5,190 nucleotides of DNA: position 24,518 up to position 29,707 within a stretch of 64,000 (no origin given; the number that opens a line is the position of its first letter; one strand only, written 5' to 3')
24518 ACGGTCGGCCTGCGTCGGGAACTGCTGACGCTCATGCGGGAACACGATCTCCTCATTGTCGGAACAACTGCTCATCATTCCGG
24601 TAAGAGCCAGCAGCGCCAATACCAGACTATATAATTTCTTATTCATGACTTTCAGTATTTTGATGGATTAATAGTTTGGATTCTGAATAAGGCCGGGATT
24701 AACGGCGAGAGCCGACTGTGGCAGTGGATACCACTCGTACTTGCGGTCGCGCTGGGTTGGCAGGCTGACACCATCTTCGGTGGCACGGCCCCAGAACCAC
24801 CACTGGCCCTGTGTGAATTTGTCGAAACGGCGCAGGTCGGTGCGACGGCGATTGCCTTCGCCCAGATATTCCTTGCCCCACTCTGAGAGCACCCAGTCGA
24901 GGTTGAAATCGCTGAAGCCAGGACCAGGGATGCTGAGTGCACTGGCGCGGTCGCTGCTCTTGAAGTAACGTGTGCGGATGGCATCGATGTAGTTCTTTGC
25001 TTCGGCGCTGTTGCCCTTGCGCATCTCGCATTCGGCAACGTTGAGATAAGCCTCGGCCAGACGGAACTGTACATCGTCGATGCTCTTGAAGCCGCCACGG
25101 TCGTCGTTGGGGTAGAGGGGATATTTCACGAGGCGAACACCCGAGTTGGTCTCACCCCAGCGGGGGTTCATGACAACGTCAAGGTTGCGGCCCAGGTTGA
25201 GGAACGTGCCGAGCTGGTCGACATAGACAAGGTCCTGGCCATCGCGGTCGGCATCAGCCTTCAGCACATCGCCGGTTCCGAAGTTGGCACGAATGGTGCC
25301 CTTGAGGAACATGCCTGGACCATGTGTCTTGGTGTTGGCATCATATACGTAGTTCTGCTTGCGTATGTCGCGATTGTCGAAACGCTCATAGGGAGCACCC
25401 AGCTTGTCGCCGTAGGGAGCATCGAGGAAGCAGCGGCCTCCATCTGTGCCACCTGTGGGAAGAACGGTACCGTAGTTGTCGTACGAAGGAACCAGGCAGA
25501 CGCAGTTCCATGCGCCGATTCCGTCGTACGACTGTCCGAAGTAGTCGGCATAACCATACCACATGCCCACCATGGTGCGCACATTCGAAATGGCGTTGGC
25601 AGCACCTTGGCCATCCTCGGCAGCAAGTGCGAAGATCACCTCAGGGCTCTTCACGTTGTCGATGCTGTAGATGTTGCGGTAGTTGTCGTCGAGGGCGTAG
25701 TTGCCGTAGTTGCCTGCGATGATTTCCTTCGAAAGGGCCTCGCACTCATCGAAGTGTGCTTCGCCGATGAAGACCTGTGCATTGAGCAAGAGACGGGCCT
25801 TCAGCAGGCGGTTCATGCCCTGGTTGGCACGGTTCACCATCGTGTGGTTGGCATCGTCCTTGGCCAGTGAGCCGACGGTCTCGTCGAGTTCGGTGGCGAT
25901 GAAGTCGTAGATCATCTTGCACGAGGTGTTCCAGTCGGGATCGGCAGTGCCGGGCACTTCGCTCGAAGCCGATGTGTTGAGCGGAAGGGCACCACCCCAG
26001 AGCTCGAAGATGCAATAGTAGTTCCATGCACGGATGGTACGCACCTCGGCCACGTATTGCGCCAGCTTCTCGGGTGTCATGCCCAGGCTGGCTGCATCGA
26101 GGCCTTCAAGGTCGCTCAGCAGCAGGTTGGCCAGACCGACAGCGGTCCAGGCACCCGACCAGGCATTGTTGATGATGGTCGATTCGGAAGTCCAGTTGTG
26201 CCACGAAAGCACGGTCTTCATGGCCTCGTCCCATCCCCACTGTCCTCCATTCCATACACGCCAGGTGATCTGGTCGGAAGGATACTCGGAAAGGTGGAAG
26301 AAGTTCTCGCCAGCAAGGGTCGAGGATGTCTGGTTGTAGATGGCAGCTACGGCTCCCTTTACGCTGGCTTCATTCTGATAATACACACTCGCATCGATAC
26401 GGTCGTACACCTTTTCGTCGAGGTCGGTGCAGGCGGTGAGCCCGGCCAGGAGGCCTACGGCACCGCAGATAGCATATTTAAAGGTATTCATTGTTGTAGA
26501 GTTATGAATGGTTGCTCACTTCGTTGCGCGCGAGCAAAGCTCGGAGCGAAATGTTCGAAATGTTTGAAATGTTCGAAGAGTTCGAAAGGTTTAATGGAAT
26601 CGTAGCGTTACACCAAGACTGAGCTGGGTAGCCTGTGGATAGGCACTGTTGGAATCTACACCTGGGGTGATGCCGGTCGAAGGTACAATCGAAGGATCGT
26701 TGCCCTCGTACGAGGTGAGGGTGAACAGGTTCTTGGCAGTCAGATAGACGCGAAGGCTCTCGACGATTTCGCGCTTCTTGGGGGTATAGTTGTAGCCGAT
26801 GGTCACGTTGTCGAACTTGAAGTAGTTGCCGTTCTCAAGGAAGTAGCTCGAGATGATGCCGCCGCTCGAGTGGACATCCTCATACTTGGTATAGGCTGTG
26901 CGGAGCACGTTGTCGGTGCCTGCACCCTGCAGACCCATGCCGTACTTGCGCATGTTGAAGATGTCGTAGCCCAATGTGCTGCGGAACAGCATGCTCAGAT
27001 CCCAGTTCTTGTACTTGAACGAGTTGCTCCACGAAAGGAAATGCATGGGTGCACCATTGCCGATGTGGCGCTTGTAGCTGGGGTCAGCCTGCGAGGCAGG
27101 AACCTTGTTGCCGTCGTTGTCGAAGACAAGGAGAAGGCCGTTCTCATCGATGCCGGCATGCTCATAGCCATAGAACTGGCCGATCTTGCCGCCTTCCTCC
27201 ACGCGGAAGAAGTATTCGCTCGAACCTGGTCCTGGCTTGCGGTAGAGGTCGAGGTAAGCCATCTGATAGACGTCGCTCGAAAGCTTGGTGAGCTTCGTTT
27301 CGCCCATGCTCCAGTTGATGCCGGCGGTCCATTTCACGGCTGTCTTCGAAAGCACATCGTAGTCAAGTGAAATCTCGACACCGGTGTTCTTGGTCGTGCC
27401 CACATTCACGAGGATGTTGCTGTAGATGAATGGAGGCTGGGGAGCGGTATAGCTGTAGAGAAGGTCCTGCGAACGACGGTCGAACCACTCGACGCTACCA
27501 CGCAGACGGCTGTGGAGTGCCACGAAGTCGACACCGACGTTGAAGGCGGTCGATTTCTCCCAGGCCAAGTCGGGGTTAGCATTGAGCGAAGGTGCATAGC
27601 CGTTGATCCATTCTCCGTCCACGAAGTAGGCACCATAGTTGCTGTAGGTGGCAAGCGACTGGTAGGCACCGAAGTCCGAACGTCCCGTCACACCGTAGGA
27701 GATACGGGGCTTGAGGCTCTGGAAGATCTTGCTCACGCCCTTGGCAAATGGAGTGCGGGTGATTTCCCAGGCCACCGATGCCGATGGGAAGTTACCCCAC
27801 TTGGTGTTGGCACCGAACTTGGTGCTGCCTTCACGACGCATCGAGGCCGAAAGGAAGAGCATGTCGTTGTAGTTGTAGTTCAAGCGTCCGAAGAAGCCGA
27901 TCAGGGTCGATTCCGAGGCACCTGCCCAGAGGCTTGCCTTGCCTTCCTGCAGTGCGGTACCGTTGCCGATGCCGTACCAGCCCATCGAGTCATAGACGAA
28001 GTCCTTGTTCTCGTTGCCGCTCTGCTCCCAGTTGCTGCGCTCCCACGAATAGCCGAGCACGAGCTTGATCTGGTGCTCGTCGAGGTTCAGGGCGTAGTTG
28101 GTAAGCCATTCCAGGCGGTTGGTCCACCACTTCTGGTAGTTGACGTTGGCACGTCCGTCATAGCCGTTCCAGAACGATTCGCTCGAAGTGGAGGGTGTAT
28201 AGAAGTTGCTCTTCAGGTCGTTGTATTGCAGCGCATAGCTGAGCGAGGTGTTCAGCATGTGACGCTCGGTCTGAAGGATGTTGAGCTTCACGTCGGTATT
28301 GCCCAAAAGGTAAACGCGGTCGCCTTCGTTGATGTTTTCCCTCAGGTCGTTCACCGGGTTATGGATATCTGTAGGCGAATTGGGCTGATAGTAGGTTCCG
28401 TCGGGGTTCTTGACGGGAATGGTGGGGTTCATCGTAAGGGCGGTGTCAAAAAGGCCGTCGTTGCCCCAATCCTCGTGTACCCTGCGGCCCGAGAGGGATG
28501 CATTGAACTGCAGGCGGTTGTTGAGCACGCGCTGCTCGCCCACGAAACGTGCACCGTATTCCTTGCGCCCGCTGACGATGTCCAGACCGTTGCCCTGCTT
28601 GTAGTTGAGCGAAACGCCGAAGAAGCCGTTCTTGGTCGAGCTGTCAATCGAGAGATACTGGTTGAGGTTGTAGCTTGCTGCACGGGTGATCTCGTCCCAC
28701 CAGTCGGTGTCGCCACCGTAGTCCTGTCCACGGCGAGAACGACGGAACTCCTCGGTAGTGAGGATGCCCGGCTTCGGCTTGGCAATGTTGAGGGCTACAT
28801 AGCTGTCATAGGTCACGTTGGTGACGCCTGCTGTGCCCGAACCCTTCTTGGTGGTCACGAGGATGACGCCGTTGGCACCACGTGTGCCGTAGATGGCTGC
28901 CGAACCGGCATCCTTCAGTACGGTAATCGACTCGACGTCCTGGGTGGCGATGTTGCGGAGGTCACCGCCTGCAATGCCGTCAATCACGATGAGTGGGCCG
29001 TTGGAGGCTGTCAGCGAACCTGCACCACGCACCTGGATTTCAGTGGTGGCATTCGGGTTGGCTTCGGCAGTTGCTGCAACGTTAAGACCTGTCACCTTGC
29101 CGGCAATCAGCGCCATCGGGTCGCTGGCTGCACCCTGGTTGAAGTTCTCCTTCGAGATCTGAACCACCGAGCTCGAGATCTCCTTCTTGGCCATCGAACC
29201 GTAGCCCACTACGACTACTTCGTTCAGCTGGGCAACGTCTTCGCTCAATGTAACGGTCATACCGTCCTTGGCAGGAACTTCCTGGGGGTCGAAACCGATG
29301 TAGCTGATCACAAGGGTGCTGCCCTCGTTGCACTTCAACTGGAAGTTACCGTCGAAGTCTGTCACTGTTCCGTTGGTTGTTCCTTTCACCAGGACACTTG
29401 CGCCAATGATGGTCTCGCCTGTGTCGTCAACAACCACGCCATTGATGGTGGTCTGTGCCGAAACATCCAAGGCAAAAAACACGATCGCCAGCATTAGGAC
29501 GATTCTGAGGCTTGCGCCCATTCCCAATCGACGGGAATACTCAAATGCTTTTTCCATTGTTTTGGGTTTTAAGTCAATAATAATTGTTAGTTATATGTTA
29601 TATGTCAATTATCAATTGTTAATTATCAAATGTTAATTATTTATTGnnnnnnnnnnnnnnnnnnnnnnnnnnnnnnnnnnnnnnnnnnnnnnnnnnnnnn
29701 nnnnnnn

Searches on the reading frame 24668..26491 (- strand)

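Call 61: search_protein_families(library=pfam, proteins=[window:24668-26491:-], max_evalue=0.00001)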
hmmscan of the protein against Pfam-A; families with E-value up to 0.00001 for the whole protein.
window:24668-26491:- (607 aa): 2 families
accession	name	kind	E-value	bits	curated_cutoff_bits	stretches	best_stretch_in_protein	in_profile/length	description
PF07980.17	SusD_RagB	-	1.7e-44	153.1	23.1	1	283-607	1-297/297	SusD family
PF14322.12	SusD-like_3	-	2.5e-08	34.8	27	1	87-224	54-179/191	Starch-binding associating with outer membrane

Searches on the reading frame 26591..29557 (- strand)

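Call 61: search_protein_families(library=pfam, proteins=[window:26591-29557:-], max_evalue=0.00001)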
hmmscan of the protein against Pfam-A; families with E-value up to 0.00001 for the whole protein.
window:26591-29557:- (988 aa): 4 families
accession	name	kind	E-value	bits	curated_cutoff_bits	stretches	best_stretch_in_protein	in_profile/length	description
PF13715.12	CarbopepD_reg_2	-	8.8e-19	67.8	32.2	1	38-116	1-88/88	CarboxypepD_reg-like domain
PF00593.30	TonB_dep_Rec_b-barrel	-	1.2e-16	62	27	1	388-944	20-436/436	TonB dependent receptor-like, beta-barrel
PF07715.20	Plug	-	2.8e-14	53.9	23.9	1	124-231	2-107/107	TonB-dependent Receptor Plug Domain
PF13620.12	CarboxypepD_reg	-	5.8e-10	39.8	32.3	1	37-97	1-70/82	Carboxypeptidase regulatory-like domain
